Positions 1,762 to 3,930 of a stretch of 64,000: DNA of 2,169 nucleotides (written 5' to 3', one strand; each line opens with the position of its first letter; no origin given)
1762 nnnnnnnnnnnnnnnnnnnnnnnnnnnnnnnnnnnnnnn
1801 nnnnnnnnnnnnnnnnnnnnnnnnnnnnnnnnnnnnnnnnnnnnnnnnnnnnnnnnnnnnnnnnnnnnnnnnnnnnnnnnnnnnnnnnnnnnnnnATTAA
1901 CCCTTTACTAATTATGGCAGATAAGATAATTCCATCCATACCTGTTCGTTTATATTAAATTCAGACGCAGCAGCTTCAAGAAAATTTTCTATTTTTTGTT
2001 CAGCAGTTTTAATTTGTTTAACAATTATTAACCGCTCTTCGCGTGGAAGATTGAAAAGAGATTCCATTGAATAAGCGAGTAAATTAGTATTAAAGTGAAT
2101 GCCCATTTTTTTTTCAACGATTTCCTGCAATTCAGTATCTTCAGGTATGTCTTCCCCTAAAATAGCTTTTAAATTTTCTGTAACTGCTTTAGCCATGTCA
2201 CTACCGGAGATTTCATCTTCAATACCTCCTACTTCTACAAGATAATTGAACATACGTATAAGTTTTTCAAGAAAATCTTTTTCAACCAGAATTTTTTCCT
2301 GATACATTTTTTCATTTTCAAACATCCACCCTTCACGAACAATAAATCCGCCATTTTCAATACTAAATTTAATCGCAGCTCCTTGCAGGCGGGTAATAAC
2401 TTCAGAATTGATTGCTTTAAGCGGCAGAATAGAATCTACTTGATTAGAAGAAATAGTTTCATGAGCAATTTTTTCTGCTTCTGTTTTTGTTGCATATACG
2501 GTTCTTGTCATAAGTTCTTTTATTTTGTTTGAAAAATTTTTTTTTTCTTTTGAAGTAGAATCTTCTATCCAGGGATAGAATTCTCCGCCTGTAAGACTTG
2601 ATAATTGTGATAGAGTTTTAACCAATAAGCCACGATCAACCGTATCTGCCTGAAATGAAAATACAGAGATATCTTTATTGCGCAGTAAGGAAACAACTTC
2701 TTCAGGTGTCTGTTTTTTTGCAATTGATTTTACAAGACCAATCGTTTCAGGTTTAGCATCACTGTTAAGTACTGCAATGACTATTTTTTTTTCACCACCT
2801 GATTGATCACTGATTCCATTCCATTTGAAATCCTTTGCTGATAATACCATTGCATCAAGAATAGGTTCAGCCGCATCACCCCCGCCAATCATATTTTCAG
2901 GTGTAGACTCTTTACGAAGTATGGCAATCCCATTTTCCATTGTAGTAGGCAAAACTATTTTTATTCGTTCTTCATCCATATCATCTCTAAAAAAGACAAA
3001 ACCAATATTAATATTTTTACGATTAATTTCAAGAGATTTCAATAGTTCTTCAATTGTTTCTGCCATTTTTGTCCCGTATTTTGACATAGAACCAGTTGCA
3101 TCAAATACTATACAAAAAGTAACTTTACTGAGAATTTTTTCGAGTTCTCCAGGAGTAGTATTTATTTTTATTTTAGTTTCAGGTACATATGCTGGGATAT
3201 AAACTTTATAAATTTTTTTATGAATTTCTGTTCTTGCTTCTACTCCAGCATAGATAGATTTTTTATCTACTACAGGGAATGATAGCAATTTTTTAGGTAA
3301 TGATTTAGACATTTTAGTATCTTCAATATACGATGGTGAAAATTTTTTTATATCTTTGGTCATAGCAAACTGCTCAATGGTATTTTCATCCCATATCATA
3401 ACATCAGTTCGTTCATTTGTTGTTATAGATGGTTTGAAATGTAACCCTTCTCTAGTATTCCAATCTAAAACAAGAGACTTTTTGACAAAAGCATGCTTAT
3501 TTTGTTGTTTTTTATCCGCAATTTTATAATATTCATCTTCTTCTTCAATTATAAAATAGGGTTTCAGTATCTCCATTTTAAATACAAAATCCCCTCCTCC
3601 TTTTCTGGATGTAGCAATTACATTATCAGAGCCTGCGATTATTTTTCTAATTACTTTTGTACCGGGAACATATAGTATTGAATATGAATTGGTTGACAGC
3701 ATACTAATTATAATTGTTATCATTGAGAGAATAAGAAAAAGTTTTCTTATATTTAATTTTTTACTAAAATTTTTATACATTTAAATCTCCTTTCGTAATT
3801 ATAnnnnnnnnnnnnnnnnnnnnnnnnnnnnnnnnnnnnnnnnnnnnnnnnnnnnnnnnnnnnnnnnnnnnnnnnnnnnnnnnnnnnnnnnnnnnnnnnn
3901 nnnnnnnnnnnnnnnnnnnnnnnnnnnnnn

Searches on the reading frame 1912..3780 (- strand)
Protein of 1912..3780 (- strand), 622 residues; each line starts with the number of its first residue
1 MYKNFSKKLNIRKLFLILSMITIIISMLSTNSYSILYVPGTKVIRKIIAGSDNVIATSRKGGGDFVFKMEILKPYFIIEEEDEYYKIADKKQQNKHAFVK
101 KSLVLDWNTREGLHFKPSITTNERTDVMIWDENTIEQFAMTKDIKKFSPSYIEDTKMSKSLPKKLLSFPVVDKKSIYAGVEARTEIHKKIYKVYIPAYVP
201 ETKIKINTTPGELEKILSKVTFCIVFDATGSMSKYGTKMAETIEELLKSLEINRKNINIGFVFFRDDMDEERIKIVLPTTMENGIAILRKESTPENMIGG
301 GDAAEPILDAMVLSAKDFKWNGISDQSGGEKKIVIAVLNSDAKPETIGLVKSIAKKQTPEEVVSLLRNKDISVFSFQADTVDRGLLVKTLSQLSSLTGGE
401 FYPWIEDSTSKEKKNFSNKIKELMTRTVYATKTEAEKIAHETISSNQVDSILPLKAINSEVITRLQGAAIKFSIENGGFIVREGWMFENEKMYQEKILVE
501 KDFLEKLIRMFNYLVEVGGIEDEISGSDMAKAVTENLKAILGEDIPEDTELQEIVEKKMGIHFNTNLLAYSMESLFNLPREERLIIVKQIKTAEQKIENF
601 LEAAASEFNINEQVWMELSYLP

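Call 6: search_protein_families(library=pfam, proteins=[window:1912-3780:-], max_evalue=0.01)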
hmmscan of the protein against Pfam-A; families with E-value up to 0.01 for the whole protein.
window:1912-3780:- (622 aa): 1 family
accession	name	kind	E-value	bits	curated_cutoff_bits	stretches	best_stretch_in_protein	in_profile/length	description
PF00092.34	VWA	-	0.0013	19.4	23.8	1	224-280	4-60/174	von Willebrand factor type A domain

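Call 10: find_encoding_contigs(protein=window:1912-3780:-, flank=10000, max_places=6)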
Protein window:1912-3780:- (622 aa): 1 contig read that carries it; 1 place shown.
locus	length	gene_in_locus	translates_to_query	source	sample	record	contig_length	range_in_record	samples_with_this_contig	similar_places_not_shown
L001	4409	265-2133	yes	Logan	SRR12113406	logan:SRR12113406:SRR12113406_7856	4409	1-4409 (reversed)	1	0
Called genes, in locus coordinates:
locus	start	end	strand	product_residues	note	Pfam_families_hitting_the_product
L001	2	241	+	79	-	?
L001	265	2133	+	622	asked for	-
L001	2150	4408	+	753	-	?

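Call 11: find_homologous_proteins(query=window:1912-3780:-, max_evalue=0.001)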
Query window:1912-3780:- (622 aa): 32 proteins with E <= 0.001 among 8000 candidates.
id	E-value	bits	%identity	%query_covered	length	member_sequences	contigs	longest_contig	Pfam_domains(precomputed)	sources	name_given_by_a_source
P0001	0.0e+0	1347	100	100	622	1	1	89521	-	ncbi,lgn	-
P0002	5.9e-250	849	62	100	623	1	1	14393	-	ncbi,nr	ncbi:VWA domain-containing protein [Candidatus Desantisbacteria bacterium]|nr:VWA domain-containing 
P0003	3.4e-206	704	55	98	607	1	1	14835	PF25106.2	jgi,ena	-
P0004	2.0e-199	682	52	98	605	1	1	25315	-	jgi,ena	-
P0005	1.5e-155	537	44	97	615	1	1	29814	-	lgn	-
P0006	1.5e-113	399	35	99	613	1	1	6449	-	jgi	jgi:hypothetical protein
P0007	9.1e-106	373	33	98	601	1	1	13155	-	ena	-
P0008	1.6e-88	316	35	98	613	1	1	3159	-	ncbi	-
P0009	8.7e-85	304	31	93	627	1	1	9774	-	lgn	-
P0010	9.4e-85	304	32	93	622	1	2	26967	-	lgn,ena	-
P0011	7.8e-82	294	32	93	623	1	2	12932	-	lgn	-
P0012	1.1e-81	293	32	100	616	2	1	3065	-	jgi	-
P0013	2.2e-80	289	32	93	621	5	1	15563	-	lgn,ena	-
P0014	4.4e-80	288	33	93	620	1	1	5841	-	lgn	-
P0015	4.7e-80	288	34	93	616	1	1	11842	-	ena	-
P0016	3.4e-79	285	34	93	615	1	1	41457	-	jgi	-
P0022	2.7e-76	276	31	93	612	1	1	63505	-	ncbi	-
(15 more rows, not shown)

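Call 12: find_encoding_contigs(protein=P0022, flank=10000, max_places=2)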
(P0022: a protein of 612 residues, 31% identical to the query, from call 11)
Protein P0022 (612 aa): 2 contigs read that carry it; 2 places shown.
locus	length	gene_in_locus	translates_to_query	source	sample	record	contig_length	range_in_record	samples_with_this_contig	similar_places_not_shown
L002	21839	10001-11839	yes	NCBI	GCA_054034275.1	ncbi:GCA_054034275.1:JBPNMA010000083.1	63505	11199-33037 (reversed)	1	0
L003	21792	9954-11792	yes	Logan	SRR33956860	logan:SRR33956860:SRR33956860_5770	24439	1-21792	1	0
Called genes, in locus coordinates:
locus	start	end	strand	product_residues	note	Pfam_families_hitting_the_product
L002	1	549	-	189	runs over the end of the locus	-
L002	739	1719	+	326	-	PF00892:EamA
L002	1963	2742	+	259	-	-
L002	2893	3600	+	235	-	PF13481:AAA_25 (faint), PF00005:ABC_tran, PF02463:SMC_N (faint), PF13304:AAA_21 (faint)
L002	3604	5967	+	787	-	PF12704:MacB_PCD (weak), PF02687:FtsX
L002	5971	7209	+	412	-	PF25989:YknX_C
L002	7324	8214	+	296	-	-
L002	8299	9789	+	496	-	PF01471:PG_binding_1, PF08823:PG_binding_2 (faint), PF01471:PG_binding_1 (weak)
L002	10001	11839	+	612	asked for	-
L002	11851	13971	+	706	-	PF00005:ABC_tran, PF13175:AAA_15 (faint), PF13304:AAA_21 (faint), PF12704:MacB_PCD, PF02687:FtsX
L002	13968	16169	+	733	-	-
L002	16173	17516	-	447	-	-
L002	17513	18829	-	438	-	-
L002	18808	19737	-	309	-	PF25954:Beta-barrel_RND_2 (faint), PF25917:BSH_RND, PF25973:BSH_CzcB (weak)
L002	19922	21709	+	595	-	PF01019:G_glu_transpept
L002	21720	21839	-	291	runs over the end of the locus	PF00126:HTH_1, PF03466:LysR_substrate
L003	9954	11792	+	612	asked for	-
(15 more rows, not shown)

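Call 13: find_encoding_contigs(protein=P0016, flank=10000, max_places=2)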
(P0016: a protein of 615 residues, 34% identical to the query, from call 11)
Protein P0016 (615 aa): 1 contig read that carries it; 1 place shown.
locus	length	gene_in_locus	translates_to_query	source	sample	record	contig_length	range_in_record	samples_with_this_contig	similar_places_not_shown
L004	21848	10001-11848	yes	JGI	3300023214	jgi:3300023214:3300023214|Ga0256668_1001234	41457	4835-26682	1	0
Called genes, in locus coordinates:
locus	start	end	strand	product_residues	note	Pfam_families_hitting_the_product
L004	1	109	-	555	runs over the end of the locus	PF01078:Mg_chelatase (faint), PF13481:AAA_25 (faint), PF13555:AAA_29 (faint), PF00005:ABC_tran, PF13304:AAA_21 (weak), PF08352:oligo_HPY (weak), PF02463:SMC_N (weak), PF00005:ABC_tran, +2 more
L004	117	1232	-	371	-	PF12911:OppC_N, PF00528:BPD_transp_1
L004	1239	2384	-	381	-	PF00528:BPD_transp_1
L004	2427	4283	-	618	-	PF00496:SBP_bac_5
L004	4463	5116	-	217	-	PF00034:Cytochrom_C (weak)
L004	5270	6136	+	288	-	PF00800:PDT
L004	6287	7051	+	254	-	PF06347:SH3_4, PF08239:SH3_3 (weak)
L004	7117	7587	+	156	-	PF06347:SH3_4 (weak), PF08239:SH3_3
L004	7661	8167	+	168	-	PF08239:SH3_3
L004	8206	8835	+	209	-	PF00188:CAP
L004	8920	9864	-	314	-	-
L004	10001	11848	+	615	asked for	-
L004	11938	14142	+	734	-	PF00005:ABC_tran, PF13304:AAA_21 (faint), PF12704:MacB_PCD (weak), PF02687:FtsX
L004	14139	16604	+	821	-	-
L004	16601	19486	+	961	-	-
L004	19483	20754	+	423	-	-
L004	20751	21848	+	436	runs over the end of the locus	-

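Call 14: find_encoding_contigs(protein=P0005, flank=10000, max_places=2)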
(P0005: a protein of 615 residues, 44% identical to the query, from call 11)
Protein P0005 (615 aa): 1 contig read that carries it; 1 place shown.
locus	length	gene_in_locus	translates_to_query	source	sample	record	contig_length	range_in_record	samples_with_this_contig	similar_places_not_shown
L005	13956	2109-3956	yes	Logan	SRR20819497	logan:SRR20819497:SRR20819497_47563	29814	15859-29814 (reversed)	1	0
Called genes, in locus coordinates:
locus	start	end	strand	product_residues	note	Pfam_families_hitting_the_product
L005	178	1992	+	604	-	-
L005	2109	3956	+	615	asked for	-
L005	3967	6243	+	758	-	PF00005:ABC_tran, PF13304:AAA_21 (faint), PF12704:MacB_PCD (faint), PF02687:FtsX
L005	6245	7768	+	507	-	-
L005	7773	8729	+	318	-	-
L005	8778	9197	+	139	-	-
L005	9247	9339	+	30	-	-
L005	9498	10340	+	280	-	-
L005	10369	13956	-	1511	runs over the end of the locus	PF00656:Peptidase_C14, PF02985:HEAT (faint), PF13646:HEAT_2 (faint), PF12717:Cnd1 (faint), PF01602:Adaptin_N (faint)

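Call 15: find_encoding_contigs(protein=P0002, flank=10000, max_places=2)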
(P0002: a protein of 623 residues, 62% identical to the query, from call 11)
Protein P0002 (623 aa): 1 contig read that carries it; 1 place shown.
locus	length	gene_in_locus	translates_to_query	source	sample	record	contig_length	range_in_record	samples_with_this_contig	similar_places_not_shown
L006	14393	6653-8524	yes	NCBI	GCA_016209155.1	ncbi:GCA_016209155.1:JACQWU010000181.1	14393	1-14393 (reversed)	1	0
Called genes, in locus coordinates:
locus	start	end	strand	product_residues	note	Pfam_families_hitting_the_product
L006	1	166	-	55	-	?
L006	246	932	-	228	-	PF02811:PHP (weak)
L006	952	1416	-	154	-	PF00994:MoCF_biosynth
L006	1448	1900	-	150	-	PF03473:MOSC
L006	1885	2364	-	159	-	PF01967:MoaC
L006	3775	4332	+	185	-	-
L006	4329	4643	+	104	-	PF13692:Glyco_trans_1_4 (weak), PF00534:Glycos_transf_1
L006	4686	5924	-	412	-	PF00072:Response_reg, PF08668:HDOD, PF01966:HD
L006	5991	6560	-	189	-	PF13646:HEAT_2, PF03130:HEAT_PBS (weak)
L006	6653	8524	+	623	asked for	-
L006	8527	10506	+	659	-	PF00005:ABC_tran, PF13304:AAA_21 (faint)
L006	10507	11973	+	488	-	-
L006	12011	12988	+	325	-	PF00005:ABC_tran, PF13304:AAA_21 (faint), PF08352:oligo_HPY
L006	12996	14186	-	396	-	PF00578:AhpC-TSA, PF08534:Redoxin (faint), PF00515:TPR_1 (faint), PF13424:TPR_12 (faint), PF13431:TPR_17 (faint), PF14559:TPR_19 (faint), PF07719:TPR_2 (faint), PF13181:TPR_8 (faint), +3 more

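Call 16: find_encoding_contigs(protein=P0003, flank=10000, max_places=2)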
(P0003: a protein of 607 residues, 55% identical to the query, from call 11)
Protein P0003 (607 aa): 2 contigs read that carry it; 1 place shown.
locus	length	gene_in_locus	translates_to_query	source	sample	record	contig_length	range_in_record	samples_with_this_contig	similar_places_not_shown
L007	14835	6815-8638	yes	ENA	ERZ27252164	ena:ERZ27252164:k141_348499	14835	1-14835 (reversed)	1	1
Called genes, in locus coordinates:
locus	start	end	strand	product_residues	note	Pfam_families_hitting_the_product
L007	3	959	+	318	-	?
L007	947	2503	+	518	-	PF00092:VWA, PF13519:VWA_2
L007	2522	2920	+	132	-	-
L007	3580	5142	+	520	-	-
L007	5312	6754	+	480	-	-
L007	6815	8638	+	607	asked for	PF25106:VWA_4 (faint)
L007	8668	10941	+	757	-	PF02463:SMC_N (faint), PF00005:ABC_tran, PF02687:FtsX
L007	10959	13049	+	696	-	-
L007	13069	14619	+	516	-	-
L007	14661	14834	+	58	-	?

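Call 17: find_encoding_contigs(protein=P0004, flank=10000, max_places=2)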
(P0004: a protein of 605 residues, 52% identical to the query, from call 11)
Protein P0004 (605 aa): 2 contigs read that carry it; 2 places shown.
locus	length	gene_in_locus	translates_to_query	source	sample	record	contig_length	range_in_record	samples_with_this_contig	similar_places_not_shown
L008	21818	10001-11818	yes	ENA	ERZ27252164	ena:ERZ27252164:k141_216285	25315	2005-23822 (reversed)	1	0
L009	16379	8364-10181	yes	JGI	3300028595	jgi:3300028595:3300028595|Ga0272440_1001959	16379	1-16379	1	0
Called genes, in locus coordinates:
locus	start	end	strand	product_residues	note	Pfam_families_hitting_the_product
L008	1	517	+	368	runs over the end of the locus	-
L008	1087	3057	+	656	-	PF07715:Plug, PF00593:TonB_dep_Rec_b-barrel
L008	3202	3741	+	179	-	-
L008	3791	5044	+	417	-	PF00512:HisKA, PF02518:HATPase_c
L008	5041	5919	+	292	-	PF00072:Response_reg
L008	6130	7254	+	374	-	-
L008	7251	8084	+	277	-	-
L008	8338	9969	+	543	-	-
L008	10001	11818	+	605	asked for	-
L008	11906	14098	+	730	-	PF00005:ABC_tran, PF13304:AAA_21 (faint), PF02687:FtsX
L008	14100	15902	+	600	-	-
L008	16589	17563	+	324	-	PF00583:Acetyltransf_1 (weak), PF13673:Acetyltransf_10 (faint), PF00583:Acetyltransf_1, PF13508:Acetyltransf_7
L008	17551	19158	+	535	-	PF01522:Polysacc_deac_1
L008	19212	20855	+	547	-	-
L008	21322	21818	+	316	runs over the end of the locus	PF01522:Polysacc_deac_1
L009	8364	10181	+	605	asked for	-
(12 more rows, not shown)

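Call 22: search_protein_families(library=ncbifam, proteins=[window:1912-3780:-], max_evalue=0.01)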
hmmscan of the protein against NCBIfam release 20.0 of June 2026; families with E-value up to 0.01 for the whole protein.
window:1912-3780:- (622 aa): 0 families

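Call 43: search_protein_families(library=pfam, proteins=[L001:2150-4408:+, L006:10507-11973:+, L007:10959-13049:+, L007:13069-14619:+, L008:14100-15902:+, L005:6245-7768:+, L002:13968-16169:+, L004:14139-16604:+, L007:5312-6754:+, L008:8338-9969:+], max_evalue=0.01)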
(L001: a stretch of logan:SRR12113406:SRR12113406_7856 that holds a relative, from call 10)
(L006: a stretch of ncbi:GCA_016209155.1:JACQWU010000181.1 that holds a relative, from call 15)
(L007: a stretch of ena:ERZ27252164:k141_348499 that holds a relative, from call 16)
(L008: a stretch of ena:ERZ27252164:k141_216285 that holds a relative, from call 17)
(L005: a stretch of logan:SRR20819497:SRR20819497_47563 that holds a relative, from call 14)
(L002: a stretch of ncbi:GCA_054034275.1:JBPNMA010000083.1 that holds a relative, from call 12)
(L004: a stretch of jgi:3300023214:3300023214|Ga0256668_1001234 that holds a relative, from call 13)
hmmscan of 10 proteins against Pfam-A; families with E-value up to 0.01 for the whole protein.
L001:2150-4408:+ (753 aa): 5 families
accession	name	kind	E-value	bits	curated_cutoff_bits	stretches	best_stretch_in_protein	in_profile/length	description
PF00005.33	ABC_tran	-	1.9e-21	77.5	25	1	27-196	1-137/137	ABC transporter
PF02687.27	FtsX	-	3e-15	56.8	25.5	1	632-753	3-120/120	FtsX-like permease C-terminal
PF12704.14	MacB_PCD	-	1.4e-06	29.2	27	1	338-540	1-176/207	MacB-like periplasmic core domain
PF13304.12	AAA_21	-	4.3e-05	24.2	27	0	138-230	220-303/304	AAA domain, putative AbiEii toxin, Type IV TA system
PF02463.25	SMC_N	-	0.00085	19.2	40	0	180-236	154-209/220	RecF/RecN/SMC N terminal domain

L006:10507-11973:+ (488 aa): 0 families

L007:10959-13049:+ (696 aa): 0 families

L007:13069-14619:+ (516 aa): 0 families

L008:14100-15902:+ (600 aa): 0 families

L005:6245-7768:+ (507 aa): 0 families

L002:13968-16169:+ (733 aa): 0 families

L004:14139-16604:+ (821 aa): 0 families

L007:5312-6754:+ (480 aa): 0 families

L008:8338-9969:+ (543 aa): 2 families
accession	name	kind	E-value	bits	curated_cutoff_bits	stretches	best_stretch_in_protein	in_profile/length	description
PF02183.23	HALZ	-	0.0001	22.8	28.1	1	35-69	8-42/43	Homeobox associated leucine zipper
PF11932.13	DUF3450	-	0.0023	17.7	32.6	1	10-108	2-95/241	Protein of unknown function (DUF3450)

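Call 46: find_related_loci(query=A1, collection=genome_contigs, flank=10000)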
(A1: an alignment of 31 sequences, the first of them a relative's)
Query A1 (622 aa) in genome_contigs; peptide patterns used: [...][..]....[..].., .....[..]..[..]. (x = any residue, [..] = any of these).
283 stretches matched a pattern; 36 encode a relative of the query (tblastn E <= 1e-3); 34 distinct loci.
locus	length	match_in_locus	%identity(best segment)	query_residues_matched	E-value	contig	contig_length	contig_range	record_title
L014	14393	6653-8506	62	1-617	0e+0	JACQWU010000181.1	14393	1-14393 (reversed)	MAG: Candidatus Desantisbacteria bacterium isolate NC_groundwater_1497_Pr4_B-0.1um_33_3 SR1-18-B1_scaffold_216867, whole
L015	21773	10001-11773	44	17-622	4e-162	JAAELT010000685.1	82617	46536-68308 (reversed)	MAG: bacterium isolate Bpl_12 BplG_CONTIG6353999, whole genome shotgun sequence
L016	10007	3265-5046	42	17-622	2e-139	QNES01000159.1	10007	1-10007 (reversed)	MAG: Gammaproteobacteria bacterium isolate B20_G6 B20_Guay6_scaffold_05394, whole genome shotgun sequence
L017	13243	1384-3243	33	2-622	3e-100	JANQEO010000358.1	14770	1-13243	MAG: Candidatus Binatia bacterium isolate PL23a_bin.3 k99_4841004, whole genome shotgun sequence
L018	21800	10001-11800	33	15-620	8e-97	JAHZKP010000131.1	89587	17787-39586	MAG: Alphaproteobacteria bacterium isolate O_S4.2_bin.32 k141_1229802, whole genome shotgun sequence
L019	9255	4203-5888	33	22-622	2e-94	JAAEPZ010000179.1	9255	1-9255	MAG: bacterium isolate Gpa_5 GpaG_CONTIG905483, whole genome shotgun sequence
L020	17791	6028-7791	33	44-622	2e-92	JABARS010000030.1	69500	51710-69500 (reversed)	MAG: Pseudorhodoplanes sp. isolate Bin_75R c_000000001463, whole genome shotgun sequence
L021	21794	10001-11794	32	44-622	1e-89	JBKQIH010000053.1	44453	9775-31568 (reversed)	MAG: Rhodomicrobium sp. isolate BAr1A1B1C__bin_68 BAr1A1B1C_000000054040, whole genome shotgun sequence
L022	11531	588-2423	30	16-622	3e-84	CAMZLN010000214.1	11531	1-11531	uncultured Saprospiraceae bacterium isolate TAG_MAG_00010 genome assembly, contig: TAG_MAG_00010_000000000181, whole gen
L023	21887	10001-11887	30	1-622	4e-84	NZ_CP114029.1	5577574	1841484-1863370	Jiella pelagia strain HL-NP1 chromosome, complete genome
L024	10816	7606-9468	30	15-622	2e-82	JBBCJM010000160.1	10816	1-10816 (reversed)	MAG: Paracoccaceae bacterium isolate MAG_CPA_32 P10A_000000031595, whole genome shotgun sequence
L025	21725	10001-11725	31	44-622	1e-80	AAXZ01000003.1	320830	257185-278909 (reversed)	Rhodobacteraceae bacterium HTCC2150 1101159006516, whole genome shotgun sequence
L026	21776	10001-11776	33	44-622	1e-96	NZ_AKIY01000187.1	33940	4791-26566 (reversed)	Bradyrhizobium sp. YR681 PMI42_contig_573.573, whole genome shotgun sequence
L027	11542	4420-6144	31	44-622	2e-79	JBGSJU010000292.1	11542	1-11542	MAG: Rhodobacterales bacterium isolate JTS-AC164 k141_903652, whole genome shotgun sequence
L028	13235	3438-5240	31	16-622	7e-78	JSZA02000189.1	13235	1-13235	Candidatus Thiomargarita nelsonii isolate Hydrate Ridge NODE_528_length_13235_cov_207.36_ID_1055, whole genome shotgun s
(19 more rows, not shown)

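Call 48: predict_structure(alignment_id=A1)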
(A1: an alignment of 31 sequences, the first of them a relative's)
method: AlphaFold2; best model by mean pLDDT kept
length: 622 residues; sequences in the alignment: 31
mean_pLDDT: 79.6   pTM: 0.54
mean pLDDT of the five models: 79.6, 76.3, 75.6, 75.1, 75.1
residues with pLDDT >= 90: 156; 70-90: 340; 50-70: 97; < 50: 29
segments of 3 or more residues with pLDDT < 50: 1-4, 29-32, 203-209, 435-446
pLDDT, mean of each block of 10 residues (from residue 1): 49 71 63 68 85 90 86 90 89 82 89 75 78 92 90 79 80 84 74 87 44 62 90 86 85 84 86 90 89 83 82 91 65 90 88 90 90 90 88 90 72 74 68 50 52 79 76 76 91 87 84 78 63 71 74 75 76 76 83 90 89 86 75
secondary structure, 60 per line:
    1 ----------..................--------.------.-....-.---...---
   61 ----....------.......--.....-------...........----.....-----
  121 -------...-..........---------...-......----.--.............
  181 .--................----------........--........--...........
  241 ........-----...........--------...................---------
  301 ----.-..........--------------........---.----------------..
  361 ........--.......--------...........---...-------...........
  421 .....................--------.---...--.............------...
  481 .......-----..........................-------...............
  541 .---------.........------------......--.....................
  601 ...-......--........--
elements in order: H11-28 E46-49 E55-57 E65-68 E75-81 E84-88 E96-100 E104-106 E111-115 E128-130 H132-141 E151-153 H155-160 E168-181 E184-199 H210-217 E220-227 H230-248 E257-264 E273-280 H281-291 H307-316 E331-338 H359-368 E371-377 H386-396 E400-402 H410-441 E454-456 H459-471 E478-487 E493-500 H501-518 H526-541 H551-559 H572-577 H580-603 H605-610 E613-617
